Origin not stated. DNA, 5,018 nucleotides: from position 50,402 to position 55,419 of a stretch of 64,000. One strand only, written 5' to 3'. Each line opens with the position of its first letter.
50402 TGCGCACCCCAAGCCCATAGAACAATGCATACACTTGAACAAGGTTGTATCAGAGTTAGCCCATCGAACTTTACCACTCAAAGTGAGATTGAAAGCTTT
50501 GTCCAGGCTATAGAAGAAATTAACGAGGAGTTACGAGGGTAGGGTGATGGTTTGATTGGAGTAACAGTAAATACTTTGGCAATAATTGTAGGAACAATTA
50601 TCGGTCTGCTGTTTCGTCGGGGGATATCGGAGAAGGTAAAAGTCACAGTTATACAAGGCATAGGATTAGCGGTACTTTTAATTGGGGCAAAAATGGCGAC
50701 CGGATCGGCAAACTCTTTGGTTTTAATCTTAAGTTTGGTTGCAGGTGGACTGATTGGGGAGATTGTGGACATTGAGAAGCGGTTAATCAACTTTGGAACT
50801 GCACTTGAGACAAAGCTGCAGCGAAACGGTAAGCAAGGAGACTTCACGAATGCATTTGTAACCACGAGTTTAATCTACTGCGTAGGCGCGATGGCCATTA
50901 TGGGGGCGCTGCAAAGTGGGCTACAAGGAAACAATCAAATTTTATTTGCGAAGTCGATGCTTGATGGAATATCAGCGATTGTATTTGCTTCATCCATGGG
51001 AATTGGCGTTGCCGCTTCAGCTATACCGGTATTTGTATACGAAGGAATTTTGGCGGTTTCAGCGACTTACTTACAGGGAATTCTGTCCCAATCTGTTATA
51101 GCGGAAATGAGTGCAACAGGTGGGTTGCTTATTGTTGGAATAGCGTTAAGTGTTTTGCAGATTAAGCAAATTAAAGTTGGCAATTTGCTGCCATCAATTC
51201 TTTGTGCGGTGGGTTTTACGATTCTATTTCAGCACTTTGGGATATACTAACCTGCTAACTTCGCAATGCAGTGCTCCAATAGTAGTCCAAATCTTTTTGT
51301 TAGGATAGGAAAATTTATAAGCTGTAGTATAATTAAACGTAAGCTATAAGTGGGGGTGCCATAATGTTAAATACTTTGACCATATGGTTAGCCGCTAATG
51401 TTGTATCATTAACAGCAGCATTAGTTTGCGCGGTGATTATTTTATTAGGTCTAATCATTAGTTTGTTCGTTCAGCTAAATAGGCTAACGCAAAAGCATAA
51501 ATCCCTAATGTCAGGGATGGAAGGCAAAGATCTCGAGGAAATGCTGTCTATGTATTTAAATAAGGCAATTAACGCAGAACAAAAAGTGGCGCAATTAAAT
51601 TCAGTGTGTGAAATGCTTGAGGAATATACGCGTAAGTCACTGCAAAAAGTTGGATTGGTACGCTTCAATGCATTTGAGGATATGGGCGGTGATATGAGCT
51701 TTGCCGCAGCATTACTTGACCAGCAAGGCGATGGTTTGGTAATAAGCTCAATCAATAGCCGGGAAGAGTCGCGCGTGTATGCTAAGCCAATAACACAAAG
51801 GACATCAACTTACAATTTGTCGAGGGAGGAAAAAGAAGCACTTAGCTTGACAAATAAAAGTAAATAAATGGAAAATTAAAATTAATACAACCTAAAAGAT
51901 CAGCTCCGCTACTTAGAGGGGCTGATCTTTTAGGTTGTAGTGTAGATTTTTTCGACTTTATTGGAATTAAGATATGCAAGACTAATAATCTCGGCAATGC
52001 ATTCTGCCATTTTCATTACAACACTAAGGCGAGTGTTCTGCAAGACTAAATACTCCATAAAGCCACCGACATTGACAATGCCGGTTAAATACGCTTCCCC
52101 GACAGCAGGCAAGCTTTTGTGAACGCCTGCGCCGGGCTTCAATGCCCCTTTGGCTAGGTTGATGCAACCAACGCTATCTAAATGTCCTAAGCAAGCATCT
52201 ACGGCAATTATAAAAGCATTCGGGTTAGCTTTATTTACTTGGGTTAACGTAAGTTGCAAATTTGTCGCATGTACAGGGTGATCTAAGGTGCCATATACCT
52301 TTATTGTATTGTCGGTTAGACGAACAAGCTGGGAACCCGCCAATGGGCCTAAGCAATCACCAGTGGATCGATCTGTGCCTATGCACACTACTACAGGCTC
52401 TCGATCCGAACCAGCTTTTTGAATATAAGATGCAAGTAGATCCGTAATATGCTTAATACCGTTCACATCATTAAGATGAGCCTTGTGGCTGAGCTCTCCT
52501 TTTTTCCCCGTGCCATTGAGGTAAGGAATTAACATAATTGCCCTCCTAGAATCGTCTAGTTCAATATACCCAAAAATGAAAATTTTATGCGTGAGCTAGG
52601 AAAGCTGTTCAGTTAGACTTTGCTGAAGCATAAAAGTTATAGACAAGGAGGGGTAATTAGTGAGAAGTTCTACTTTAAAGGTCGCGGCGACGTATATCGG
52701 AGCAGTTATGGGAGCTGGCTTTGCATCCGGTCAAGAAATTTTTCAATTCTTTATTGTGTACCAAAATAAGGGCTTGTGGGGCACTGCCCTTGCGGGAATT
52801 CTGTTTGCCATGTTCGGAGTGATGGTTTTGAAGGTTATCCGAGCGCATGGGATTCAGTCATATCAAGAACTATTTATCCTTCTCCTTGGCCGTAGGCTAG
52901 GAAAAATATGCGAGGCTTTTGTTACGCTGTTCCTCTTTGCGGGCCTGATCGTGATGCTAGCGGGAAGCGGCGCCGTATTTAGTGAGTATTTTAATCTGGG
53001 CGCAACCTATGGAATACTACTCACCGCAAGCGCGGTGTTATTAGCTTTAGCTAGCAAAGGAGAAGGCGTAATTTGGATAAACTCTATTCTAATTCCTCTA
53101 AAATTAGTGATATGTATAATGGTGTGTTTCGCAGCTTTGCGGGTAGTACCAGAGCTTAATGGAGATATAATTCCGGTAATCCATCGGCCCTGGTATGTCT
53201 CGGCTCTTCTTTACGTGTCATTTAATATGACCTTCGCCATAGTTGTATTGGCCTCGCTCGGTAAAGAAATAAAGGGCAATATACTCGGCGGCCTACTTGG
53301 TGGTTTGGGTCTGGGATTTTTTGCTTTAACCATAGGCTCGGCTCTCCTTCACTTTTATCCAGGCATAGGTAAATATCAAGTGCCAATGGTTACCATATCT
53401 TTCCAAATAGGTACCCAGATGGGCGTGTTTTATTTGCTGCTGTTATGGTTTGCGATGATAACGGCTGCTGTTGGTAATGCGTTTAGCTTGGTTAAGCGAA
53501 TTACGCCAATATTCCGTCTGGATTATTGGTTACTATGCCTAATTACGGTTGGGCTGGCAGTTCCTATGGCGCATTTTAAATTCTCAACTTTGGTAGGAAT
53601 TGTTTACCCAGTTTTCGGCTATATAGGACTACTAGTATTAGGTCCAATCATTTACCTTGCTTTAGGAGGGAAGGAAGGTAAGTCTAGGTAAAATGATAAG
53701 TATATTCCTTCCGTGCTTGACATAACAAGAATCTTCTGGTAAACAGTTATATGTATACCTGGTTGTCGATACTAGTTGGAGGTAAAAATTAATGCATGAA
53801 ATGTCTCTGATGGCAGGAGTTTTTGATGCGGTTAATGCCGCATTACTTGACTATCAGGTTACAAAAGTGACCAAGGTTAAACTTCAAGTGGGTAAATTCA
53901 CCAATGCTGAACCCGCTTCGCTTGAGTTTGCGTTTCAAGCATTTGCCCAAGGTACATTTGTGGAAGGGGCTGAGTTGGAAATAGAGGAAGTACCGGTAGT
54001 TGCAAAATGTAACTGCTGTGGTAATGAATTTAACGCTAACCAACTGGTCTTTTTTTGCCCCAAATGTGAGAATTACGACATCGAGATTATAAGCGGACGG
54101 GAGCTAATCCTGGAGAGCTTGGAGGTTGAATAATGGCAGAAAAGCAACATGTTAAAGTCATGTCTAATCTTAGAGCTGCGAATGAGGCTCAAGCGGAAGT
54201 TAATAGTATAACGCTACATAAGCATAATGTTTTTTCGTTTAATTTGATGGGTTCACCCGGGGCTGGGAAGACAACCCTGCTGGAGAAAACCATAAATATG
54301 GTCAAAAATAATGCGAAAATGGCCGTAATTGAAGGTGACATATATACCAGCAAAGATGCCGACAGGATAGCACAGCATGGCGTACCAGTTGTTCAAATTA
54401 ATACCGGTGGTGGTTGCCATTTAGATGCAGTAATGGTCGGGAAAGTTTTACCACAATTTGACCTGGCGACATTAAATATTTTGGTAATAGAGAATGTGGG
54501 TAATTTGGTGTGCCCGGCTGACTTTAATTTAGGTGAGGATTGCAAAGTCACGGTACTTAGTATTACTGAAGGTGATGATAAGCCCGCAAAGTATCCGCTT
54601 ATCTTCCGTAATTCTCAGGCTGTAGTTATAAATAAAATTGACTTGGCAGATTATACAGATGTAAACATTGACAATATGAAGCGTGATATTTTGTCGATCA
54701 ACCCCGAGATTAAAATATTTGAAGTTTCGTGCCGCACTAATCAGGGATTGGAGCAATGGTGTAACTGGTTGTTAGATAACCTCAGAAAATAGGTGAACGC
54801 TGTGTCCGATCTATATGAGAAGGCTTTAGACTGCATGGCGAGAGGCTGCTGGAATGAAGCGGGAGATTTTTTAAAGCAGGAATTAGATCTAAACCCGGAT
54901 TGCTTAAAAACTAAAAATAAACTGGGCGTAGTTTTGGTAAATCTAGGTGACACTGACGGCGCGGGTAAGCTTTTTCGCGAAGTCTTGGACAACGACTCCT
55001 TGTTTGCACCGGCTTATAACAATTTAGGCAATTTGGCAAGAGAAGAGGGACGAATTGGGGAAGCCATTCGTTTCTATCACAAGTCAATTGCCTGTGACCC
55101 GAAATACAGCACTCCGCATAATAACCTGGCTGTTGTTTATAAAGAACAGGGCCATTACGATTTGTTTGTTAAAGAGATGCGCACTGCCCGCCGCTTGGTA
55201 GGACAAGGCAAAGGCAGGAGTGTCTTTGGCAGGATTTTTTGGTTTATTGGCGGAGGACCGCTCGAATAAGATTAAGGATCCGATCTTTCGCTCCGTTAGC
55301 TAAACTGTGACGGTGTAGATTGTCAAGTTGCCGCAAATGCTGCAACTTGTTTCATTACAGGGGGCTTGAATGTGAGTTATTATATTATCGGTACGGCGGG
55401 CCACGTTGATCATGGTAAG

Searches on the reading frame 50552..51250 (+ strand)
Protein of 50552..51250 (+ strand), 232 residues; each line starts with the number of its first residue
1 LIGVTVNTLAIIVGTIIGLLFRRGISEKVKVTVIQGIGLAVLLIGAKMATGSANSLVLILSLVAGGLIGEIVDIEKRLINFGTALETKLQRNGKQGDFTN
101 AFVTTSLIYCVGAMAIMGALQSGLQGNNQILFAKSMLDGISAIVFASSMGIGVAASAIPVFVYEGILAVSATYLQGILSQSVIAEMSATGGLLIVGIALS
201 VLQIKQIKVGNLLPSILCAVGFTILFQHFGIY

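Call 7: search_protein_families(library=pfam, proteins=[window:50552-51250:+])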
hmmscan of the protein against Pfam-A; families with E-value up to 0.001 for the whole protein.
window:50552-51250:+ (232 aa): 1 family
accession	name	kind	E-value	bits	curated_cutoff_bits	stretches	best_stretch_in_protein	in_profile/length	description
PF04474.17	DUF554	-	1.5e-77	260.4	25.1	1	2-222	1-218/220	Protein of unknown function (DUF554)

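Call 64: search_protein_families(library=ncbifam, proteins=[window:50552-51250:+])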
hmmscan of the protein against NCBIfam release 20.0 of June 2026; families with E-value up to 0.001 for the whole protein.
window:50552-51250:+ (232 aa): 0 families

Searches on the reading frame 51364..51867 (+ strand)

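Call 7: search_protein_families(library=pfam, proteins=[window:51364-51867:+])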
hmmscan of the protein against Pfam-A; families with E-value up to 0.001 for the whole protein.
window:51364-51867:+ (167 aa): 1 family
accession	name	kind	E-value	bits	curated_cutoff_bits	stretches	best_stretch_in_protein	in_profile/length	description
PF14584.11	DUF4446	-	1.2e-48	165.4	27.4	1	17-161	3-147/150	Protein of unknown function (DUF4446)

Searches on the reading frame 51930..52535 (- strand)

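Call 7: search_protein_families(library=pfam, proteins=[window:51930-52535:-])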
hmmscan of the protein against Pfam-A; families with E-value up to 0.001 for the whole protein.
window:51930-52535:- (201 aa): 1 family
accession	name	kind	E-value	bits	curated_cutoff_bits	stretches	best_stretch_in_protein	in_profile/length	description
PF06866.16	DUF1256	-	8.5e-60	201.4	27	1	19-182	2-163/164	Protein of unknown function (DUF1256)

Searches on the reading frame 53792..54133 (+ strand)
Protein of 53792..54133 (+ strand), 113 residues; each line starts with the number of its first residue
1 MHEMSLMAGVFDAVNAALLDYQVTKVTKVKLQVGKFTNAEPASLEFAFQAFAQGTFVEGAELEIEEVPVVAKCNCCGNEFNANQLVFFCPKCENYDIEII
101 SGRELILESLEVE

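Call 64: search_protein_families(library=ncbifam, proteins=[window:53792-54133:+])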
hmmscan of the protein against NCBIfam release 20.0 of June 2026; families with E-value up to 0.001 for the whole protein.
window:53792-54133:+ (113 aa): 6 families
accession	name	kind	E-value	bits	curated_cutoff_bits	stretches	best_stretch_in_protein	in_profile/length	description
TIGR00100.1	hypA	equivalog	1.9e-30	105.3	88.1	1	1-113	1-114/116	hydrogenase maturation nickel metallochaperone HypA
NF001976.0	PRK00762.1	equivalog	1.2e-22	79.9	146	1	1-113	1-119/124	hydrogenase maturation nickel metallochaperone HypA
NF001839.0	PRK00564.1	equivalog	7.7e-17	61.6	112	1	1-112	1-114/117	hydrogenase/urease nickel incorporation protein HypA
NF009046.0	PRK12380.1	subfamily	5.7e-16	58.9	113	1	1-113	1-113/113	hydrogenase/urease nickel incorporation protein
NF003008.0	PRK03824.1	equivalog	2.2e-15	56.8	125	1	1-83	1-83/135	hydrogenase nickel incorporation protein HypA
NF002979.0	PRK03681.1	subfamily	9.8e-15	54.8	121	1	1-113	1-114/116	hydrogenase/urease nickel incorporation protein HypA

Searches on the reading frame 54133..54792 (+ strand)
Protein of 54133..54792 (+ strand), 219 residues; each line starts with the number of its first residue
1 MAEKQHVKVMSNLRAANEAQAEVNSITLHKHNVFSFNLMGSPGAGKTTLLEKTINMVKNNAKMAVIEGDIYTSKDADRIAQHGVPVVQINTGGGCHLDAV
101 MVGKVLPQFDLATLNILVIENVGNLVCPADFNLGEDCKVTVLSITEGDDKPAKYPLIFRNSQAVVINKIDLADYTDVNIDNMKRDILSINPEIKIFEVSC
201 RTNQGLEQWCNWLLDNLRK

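Call 64: search_protein_families(library=ncbifam, proteins=[window:54133-54792:+])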
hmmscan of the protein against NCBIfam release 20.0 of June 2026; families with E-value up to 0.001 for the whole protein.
window:54133-54792:+ (219 aa): 14 families
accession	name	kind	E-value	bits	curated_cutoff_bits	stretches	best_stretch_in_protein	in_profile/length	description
TIGR00073.1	hypB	equivalog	1e-81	273.5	121.2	1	7-216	4-213/217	hydrogenase nickel incorporation protein HypB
NF007775.0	PRK10463.1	equivalog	5.2e-70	236.1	385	1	2-214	73-285/290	hydrogenase nickel incorporation protein HypB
TIGR00101.1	ureG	equivalog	2.1e-17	63.6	204.2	1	38-215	6-193/199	urease accessory protein UreG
TIGR02528.1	EutP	subfamily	2.6e-07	31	138.35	1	143-213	71-140/142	EutP/PduV family microcompartment system protein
TIGR00231.1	small_GTP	domain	1.1e-05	25.2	42.5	0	38-54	8-24/164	GTP-binding protein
NF010248.0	PRK13695.1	equivalog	0.00015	21.5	156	1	37-96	7-63/180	NTPase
NF008955.0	PRK12297.1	equivalog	0.00019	20.5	406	0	158-217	274-328/429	GTPase ObgE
TIGR00750.1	lao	equivalog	0.00022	20.4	240.75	0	20-173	21-186/300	methylmalonyl Co-A mutase-associated GTPase MeaB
TIGR03740.1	galliderm_ABC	subfamily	0.00026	20.7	309.75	1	13-79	6-72/223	lantibiotic protection ABC transporter ATP-binding subunit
TIGR02729.1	Obg_CgtA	equivalog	0.0004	19.5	280.25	0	158-215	272-326/329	Obg family GTPase CgtA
NF041053.1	CobW_rel_Se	equivalog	0.0005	19.8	180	0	38-103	6-74/195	CobW-related selenoprotein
NF008954.1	PRK12296.1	equivalog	0.00074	18.1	377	0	159-210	284-332/470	GTPase ObgE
TIGR03410.1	urea_trans_UrtE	equivalog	0.00079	18.9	285.8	0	12-87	5-80/230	urea ABC transporter ATP-binding subunit UrtE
NF008956.1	PRK12299.1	equivalog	0.00086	18.4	300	0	158-217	268-325/327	GTPase ObgE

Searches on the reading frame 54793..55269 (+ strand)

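Call 64: search_protein_families(library=ncbifam, proteins=[window:54793-55269:+])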
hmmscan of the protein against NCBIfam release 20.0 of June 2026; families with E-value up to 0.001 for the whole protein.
window:54793-55269:+ (158 aa): 10 families
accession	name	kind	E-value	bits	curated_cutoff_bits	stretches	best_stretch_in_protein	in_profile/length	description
NF033762.1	social_mot_Tgl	equivalog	3e-12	46.4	225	2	8-107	35-134/252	social motility TPR repeat lipoprotein Tgl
TIGR02917.1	PEP_TPR_lipo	equivalog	2e-09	35.9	312.2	1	12-127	439-554/899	XrtA/PEP-CTERM system TPR-repeat protein PrsT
NF040959.1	MamA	equivalog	1.5e-08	34.3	200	1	7-129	74-196/204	magnetosome protein MamA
TIGR02521.1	type_IV_pilW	equivalog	1.3e-07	31.4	154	1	9-129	36-158/234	type IV pilus biogenesis/stability protein PilW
NF033758.1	gliding_GltE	equivalog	2.1e-07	30.3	225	1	61-121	75-135/411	adventurous gliding motility TPR repeat lipoprotein GltE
NF002725.1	PRK02603.1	equivalog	4.3e-06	26.8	143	0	75-122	75-122/173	photosystem I assembly protein Ycf3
NF033920.0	C39_PA2778_fam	equivalog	5.5e-05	22.7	150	0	75-134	193-252/255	PA2778 family cysteine peptidase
TIGR00540.1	TPR_hemY_coli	hypoth_equivalog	0.00026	19.9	142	0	14-63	336-384/385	heme biosynthesis-associated TPR protein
NF008756.0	PRK11788.1-4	equivalog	0.00041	19.5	474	0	52-114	49-110/389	lipopolysaccharide assembly protein LapB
TIGR00990.1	3a0801s09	subfamily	0.00056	18.6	757.25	1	19-123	346-450/615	mitochondrial import receptor subunit TOM70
